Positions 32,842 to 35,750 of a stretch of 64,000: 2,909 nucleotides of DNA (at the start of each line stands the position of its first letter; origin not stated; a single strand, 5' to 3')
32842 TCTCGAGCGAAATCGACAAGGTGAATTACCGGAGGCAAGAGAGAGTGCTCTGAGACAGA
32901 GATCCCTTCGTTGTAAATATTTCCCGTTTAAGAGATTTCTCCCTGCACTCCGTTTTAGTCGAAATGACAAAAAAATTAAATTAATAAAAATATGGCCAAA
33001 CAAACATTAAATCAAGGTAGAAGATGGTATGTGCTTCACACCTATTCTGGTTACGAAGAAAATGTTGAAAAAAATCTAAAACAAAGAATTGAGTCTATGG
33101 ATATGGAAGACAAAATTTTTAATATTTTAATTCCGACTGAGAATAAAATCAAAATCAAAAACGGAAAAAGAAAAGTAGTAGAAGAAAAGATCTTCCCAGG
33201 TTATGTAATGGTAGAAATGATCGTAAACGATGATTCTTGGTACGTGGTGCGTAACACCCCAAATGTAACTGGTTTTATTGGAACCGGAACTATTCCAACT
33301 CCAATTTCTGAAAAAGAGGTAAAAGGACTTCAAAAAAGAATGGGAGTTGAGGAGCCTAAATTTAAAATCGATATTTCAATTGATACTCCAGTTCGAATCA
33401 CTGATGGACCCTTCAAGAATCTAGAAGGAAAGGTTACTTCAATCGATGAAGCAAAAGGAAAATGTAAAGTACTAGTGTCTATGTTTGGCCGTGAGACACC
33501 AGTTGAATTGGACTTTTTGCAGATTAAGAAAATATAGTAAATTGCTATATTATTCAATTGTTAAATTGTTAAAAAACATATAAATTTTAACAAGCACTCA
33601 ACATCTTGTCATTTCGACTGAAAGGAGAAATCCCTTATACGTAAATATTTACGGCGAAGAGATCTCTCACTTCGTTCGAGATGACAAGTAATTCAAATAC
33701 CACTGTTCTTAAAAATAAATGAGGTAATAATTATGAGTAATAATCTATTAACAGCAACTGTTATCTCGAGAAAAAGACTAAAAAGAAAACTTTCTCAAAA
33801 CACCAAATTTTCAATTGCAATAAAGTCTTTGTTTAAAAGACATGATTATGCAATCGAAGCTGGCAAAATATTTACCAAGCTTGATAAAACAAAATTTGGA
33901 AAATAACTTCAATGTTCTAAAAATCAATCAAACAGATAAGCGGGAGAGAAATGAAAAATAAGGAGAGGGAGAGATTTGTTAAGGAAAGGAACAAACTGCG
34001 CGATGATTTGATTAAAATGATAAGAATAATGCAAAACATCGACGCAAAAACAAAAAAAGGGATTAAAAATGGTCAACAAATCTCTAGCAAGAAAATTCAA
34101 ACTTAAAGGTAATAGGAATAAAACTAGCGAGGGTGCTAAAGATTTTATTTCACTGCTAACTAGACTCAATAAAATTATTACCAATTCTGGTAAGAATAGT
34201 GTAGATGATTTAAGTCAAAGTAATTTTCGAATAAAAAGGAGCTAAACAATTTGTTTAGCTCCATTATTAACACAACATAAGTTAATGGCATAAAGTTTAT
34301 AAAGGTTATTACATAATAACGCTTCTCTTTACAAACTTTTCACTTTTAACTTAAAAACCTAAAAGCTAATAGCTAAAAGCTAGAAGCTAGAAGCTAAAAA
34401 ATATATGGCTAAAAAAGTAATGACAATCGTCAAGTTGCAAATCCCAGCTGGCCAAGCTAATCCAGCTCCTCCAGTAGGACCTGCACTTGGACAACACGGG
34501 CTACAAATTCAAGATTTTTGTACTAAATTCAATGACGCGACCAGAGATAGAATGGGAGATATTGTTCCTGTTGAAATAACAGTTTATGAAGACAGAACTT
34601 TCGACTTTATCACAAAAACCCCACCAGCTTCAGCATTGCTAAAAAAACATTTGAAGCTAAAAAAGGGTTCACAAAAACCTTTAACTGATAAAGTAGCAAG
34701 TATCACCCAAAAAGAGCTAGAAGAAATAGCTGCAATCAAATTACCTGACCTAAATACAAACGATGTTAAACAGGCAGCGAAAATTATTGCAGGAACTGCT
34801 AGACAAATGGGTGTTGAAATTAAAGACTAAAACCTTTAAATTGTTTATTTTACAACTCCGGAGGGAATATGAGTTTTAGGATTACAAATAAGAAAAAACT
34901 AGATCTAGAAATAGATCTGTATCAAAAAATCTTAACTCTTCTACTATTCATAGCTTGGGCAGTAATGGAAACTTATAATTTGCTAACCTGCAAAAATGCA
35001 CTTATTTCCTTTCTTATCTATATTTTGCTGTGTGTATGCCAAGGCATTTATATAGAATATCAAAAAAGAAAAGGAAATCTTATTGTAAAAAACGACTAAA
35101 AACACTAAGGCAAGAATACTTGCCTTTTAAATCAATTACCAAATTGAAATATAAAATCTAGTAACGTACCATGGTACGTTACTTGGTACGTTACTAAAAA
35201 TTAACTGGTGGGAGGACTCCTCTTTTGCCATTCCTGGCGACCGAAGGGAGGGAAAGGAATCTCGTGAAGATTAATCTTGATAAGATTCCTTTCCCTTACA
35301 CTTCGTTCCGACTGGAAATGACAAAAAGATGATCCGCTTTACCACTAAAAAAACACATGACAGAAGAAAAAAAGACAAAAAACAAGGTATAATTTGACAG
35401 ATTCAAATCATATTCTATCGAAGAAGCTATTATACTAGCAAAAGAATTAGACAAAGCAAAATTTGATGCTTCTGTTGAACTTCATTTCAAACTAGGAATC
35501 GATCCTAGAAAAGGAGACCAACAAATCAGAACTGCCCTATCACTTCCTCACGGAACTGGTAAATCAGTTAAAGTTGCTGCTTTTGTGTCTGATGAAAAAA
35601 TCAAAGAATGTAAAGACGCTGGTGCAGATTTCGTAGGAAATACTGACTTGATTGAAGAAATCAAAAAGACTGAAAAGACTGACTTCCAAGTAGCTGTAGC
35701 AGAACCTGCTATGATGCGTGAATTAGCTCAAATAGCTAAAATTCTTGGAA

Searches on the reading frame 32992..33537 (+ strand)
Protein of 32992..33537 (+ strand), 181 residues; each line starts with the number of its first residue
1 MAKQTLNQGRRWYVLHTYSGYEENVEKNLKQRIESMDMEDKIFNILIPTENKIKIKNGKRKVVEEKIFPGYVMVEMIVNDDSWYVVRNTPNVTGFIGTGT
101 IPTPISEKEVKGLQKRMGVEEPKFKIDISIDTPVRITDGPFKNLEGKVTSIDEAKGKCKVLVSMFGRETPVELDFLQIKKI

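Call 21: find_encoding_contigs(protein=window:32992-33537:+, flank=10000, max_places=6)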
Protein window:32992-33537:+ (181 aa): no gene with exactly this product is on record in the collection.

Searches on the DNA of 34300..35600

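Call 9: search_rna_families(source=window, start=34300, end=35600, threshold=evalue, max_evalue=10, show_alignments=3)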
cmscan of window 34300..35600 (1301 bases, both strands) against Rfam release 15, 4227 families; matches with E-value up to 10: 13.
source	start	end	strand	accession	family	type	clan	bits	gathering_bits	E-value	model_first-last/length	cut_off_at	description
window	35091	35182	-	RF02644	Spy490380c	Gene; sRNA;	-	25.7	65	1.4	1-96/96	no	S. pyogenes small RNA Spy490380c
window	35028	35124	+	RF03095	RAGATH-17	Gene; sRNA;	-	22.3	102.3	4.9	1-96/96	no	RAGATH-17 RNA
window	35125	35185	+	RF02495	ohsC_RNA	Gene; antitoxin;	-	19.9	50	4.2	1-77/77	no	Oppression of Hydrophobic ORF by sRNA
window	34436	34485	-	RF03936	mir-4079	Gene; miRNA;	-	19.8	62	0.37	1-51/51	no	mir-4079 microRNA precursor family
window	35098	35179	-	RF02551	DapZ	Cis-reg;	-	18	56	3.5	1-78/78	no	ABC transporter regulator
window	34363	34420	+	RF02511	PYLIS_4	Cis-reg;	-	18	50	8.7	1-100/100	no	Pyrrolysine insertion sequence TetR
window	35212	35337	-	RF04111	MIR6274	Gene; miRNA;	-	17.7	80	4.4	1-107/107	no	MIR6274 microRNA precursor family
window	34929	34972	-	RF01347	CRISPR-DR37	Gene; CRISPR;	-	17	40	9.3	1-35/35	no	CRISPR RNA direct repeat element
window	35236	35307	+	RF03225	mir-2763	Gene; miRNA;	-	16.9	50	4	1-83/83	no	mir-2763 microRNA precursor family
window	34317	34394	-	RF00697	mir-186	Gene; miRNA;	-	16.7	70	6.3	1-82/82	no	mir-186 microRNA precursor family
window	35153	35188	-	RF04106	mir-1303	Gene; miRNA;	-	16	107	9.9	1-85/85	no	mir-1303 microRNA precursor family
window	34322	34393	-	RF00749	mir-208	Gene; miRNA;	-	14.8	56.4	6.1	1-77/77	no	mir-208 microRNA precursor family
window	34609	34675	-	RF00778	MIR473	Gene; miRNA;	-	14.7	52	8.5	1-84/84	no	MIR473 microRNA precursor family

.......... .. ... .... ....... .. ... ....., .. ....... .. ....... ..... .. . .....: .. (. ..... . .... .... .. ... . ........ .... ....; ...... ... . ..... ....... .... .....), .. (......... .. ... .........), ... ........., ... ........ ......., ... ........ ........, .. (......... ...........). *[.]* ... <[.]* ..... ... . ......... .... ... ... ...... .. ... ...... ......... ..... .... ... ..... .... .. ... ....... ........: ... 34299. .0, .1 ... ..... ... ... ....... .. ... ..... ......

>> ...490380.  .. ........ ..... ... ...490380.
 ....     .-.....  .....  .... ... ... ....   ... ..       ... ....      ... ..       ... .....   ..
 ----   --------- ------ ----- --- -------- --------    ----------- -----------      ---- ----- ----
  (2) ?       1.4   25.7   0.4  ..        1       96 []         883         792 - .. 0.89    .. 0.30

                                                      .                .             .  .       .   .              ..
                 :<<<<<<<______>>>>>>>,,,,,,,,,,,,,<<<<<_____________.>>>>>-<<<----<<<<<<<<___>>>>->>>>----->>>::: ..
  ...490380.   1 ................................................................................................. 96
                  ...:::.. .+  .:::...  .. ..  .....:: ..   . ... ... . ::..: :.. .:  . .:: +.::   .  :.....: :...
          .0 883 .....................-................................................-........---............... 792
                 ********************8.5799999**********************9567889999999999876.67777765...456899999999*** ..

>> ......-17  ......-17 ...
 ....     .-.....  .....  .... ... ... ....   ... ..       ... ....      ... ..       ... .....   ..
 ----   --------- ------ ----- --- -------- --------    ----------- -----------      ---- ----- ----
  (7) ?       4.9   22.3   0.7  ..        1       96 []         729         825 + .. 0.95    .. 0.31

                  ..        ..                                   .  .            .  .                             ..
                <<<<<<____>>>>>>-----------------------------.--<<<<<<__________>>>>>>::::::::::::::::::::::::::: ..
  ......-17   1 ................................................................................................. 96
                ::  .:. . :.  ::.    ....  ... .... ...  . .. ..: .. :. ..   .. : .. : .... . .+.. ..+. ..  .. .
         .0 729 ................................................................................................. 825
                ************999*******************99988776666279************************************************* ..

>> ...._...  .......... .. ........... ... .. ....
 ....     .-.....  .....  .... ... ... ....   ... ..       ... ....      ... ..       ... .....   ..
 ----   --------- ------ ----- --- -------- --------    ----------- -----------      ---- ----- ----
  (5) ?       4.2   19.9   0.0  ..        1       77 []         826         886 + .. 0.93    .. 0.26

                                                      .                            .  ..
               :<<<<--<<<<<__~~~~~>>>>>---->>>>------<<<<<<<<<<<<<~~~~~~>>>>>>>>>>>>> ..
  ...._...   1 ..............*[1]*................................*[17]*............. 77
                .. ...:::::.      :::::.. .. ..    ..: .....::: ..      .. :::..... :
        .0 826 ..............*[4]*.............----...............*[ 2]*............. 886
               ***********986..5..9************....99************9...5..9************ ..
